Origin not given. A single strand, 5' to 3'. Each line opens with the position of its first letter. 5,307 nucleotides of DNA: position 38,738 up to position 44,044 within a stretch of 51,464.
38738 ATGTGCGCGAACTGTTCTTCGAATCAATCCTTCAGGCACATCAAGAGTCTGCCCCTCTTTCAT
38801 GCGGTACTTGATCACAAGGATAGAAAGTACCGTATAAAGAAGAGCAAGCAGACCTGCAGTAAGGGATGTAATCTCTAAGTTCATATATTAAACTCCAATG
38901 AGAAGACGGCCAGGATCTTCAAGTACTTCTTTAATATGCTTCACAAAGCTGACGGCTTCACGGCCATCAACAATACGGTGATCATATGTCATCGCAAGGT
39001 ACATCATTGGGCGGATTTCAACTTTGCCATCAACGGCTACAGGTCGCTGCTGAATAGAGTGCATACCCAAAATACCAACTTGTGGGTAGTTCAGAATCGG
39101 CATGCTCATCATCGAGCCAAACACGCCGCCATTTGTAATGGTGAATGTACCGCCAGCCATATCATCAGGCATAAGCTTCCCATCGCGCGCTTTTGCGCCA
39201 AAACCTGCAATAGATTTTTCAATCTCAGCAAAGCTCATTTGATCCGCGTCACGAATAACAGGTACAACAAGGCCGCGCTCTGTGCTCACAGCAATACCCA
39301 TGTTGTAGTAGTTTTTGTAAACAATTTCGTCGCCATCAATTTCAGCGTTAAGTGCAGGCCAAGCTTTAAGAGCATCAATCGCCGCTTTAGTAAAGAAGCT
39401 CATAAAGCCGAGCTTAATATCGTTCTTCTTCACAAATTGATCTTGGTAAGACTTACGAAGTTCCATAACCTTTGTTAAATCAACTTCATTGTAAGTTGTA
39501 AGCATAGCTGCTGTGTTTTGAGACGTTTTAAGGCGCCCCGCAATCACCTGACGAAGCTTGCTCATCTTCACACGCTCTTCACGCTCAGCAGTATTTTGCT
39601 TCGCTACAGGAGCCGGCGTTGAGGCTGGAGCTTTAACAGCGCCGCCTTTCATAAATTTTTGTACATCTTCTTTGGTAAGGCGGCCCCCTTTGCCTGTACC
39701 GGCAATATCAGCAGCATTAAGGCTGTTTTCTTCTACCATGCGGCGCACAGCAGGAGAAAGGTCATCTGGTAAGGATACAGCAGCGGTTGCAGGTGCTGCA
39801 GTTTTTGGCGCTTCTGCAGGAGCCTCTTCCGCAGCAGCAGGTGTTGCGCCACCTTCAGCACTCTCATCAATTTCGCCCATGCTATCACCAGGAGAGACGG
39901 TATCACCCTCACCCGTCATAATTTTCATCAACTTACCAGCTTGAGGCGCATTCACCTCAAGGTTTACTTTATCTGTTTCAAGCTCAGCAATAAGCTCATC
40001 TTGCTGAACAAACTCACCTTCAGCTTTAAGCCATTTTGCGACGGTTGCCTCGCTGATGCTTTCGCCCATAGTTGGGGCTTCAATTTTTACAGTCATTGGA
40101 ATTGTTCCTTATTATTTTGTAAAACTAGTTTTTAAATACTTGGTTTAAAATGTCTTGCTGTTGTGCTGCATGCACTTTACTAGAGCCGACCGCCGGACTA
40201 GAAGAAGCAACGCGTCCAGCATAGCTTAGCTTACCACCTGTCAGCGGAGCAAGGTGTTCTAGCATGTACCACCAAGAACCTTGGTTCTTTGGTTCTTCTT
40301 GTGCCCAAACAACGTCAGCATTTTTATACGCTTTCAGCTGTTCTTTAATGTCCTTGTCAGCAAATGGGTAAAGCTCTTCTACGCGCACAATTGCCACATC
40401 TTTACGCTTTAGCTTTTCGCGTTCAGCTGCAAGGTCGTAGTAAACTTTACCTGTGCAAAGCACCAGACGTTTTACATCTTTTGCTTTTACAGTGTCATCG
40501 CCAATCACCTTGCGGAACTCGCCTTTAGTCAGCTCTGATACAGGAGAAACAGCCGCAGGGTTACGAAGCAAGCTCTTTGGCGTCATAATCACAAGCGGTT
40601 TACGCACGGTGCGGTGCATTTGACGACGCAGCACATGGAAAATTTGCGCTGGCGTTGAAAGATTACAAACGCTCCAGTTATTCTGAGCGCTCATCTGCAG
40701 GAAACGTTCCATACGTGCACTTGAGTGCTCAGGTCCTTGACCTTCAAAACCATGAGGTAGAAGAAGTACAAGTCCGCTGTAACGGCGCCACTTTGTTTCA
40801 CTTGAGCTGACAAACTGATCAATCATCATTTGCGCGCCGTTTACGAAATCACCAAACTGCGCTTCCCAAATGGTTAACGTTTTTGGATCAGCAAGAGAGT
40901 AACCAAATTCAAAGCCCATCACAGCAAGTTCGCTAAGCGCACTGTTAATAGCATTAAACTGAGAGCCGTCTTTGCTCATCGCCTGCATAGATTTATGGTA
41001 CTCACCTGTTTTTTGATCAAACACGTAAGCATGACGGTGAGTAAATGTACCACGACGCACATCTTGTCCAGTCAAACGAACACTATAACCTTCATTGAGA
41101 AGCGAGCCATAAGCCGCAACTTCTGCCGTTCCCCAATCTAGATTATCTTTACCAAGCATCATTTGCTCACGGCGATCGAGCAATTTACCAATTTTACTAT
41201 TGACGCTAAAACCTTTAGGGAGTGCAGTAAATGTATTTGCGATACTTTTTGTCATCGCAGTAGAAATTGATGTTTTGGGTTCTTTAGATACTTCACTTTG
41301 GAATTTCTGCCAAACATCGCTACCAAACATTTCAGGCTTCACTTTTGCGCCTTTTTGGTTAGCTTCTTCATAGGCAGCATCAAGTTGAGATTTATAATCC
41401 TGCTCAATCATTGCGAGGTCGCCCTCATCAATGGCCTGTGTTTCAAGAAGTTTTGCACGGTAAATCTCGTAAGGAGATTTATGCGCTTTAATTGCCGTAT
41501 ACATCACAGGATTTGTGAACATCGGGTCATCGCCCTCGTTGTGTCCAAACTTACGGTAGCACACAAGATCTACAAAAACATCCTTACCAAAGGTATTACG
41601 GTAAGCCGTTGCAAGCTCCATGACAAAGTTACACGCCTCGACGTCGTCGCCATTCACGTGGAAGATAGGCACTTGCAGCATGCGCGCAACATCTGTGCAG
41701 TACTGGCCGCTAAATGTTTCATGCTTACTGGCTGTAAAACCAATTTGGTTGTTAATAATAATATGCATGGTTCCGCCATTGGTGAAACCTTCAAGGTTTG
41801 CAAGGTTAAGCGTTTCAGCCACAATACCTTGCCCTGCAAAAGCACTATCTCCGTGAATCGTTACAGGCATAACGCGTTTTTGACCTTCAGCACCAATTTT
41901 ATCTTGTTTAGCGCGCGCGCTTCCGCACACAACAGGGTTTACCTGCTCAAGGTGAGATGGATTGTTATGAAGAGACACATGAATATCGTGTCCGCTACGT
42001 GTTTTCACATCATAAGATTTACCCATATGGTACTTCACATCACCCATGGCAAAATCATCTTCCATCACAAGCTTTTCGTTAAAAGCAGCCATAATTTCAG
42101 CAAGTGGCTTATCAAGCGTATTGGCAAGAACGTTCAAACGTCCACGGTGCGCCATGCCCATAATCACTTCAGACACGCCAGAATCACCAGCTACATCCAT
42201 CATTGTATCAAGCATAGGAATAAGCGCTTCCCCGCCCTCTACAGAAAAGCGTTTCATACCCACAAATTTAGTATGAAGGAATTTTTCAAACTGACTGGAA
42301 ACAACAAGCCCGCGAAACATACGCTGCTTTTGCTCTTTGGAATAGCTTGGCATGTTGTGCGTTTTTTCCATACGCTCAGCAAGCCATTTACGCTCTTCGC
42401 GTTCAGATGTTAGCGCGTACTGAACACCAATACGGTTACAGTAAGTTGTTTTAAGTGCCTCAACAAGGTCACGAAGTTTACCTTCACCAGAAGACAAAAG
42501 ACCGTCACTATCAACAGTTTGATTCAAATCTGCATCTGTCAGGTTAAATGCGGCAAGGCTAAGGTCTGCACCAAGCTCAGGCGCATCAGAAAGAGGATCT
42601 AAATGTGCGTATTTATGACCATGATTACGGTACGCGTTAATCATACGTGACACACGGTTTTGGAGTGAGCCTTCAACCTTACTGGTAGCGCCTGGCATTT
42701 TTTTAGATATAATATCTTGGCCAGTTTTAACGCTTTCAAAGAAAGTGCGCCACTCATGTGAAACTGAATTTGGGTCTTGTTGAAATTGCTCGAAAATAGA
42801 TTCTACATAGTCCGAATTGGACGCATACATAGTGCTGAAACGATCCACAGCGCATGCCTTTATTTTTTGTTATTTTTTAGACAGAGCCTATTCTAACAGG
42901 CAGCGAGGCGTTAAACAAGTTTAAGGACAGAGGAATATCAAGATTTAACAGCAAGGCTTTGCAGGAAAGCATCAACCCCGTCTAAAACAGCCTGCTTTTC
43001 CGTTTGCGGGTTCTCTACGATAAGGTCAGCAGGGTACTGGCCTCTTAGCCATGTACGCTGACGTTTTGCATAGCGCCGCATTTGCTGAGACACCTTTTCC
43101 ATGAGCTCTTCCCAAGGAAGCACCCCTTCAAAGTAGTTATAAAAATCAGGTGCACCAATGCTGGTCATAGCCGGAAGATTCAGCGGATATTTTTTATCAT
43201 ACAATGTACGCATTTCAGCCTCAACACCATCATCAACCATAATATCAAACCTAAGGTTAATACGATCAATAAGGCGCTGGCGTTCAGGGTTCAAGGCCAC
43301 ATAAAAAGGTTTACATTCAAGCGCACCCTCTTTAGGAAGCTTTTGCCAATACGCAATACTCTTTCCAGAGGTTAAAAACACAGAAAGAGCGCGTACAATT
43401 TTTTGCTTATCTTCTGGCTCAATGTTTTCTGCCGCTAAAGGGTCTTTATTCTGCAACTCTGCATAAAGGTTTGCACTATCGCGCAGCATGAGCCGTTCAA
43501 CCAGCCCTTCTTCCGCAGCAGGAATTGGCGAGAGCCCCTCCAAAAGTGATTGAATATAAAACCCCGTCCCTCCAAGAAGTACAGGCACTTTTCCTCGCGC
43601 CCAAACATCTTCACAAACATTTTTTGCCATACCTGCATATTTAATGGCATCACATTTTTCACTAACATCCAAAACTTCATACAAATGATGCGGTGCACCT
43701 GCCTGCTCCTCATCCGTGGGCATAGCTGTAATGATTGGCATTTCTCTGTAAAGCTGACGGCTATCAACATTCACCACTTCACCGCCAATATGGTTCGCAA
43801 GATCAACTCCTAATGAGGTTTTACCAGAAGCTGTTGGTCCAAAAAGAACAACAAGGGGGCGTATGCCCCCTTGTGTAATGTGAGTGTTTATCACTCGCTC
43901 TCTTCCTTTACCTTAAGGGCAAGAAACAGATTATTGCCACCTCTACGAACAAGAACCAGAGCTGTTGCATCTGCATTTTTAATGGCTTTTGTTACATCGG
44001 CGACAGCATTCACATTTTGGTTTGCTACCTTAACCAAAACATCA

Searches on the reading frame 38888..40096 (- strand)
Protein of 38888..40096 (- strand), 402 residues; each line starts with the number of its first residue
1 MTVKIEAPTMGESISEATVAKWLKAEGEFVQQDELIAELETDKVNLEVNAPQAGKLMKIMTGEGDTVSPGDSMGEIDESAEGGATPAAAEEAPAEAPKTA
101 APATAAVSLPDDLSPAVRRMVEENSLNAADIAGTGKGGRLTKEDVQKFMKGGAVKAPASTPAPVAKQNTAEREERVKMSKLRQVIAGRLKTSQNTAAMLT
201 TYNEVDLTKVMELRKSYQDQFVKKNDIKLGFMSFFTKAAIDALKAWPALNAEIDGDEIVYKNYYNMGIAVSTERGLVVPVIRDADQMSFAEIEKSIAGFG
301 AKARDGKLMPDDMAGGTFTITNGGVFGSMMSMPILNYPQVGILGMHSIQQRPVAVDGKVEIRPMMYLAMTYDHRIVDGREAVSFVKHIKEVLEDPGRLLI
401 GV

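Call 60: find_encoding_contigs(protein=window:38888-40096:-, flank=10000, max_places=1)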
Protein window:38888-40096:- (402 aa): no gene with exactly this product is on record in the collection.

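Call 61: search_protein_families(library=pfam, proteins=[window:38888-40096:-], max_evalue=0.00001)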
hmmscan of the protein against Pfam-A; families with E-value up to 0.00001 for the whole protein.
window:38888-40096:- (402 aa): 3 families
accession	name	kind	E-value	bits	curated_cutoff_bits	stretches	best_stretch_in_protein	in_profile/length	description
PF00198.28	2-oxoacid_dh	-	1.5e-86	290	23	1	172-399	3-231/232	2-oxoacid dehydrogenases acyltransferase (catalytic domain)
PF00364.28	Biotin_lipoyl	-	1.6e-18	66.8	22.1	1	4-76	2-73/73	Biotin-requiring enzyme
PF02817.22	E3_binding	-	1.9e-12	47.6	23.7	1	114-146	4-36/36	e3 binding domain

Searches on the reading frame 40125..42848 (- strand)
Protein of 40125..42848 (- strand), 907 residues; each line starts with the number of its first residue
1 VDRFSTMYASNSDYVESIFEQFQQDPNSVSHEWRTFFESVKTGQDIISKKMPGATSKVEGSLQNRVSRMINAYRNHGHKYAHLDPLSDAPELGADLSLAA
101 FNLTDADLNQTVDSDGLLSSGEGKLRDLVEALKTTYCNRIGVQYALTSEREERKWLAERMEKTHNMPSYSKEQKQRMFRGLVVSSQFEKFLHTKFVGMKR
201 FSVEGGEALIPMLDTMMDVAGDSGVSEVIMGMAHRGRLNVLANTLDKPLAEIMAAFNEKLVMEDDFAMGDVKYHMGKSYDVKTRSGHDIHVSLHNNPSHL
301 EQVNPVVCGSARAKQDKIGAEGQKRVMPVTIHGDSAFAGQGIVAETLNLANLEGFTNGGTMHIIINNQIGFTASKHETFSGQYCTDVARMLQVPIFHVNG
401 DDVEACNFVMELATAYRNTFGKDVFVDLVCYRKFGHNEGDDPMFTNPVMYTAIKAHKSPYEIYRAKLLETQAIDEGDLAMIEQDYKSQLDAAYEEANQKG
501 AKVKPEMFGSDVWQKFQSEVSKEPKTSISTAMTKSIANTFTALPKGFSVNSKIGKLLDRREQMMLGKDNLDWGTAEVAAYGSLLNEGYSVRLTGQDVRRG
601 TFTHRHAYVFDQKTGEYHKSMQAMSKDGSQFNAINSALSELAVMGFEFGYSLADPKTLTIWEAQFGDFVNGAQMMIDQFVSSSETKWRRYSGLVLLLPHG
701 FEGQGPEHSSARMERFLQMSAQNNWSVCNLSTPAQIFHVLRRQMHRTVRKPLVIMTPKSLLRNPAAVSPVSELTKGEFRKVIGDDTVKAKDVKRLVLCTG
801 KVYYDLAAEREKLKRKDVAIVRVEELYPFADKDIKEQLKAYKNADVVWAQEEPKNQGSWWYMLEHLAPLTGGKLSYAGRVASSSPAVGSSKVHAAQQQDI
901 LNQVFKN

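Call 61: search_protein_families(library=pfam, proteins=[window:40125-42848:-], max_evalue=0.00001)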
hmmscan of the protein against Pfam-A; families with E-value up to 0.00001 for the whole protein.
window:40125-42848:- (907 aa): 4 families
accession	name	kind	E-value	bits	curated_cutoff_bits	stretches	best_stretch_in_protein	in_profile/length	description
PF00676.26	E1_dh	-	1.1e-51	176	22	1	181-500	3-295/300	Dehydrogenase E1 component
PF16870.10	OxoGdeHyase_C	-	8.8e-47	159.1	27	1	768-905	2-151/151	2-oxoglutarate dehydrogenase C-terminal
PF02779.29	Transket_pyr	-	4.2e-46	157.2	27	1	570-762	3-173/174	Transketolase, pyrimidine binding domain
PF16078.10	2-oxogl_dehyd_N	-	8.7e-13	48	27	1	5-43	2-40/41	2-oxoglutarate dehydrogenase N-terminus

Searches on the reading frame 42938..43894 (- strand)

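Call 61: search_protein_families(library=pfam, proteins=[window:42938-43894:-], max_evalue=0.00001)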
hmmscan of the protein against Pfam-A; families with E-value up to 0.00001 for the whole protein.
window:42938-43894:- (318 aa): 1 family
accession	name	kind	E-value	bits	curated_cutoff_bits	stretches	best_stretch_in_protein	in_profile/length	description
PF01715.23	IPPT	-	1.6e-71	241.2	23.6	1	47-285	1-242/243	IPP transferase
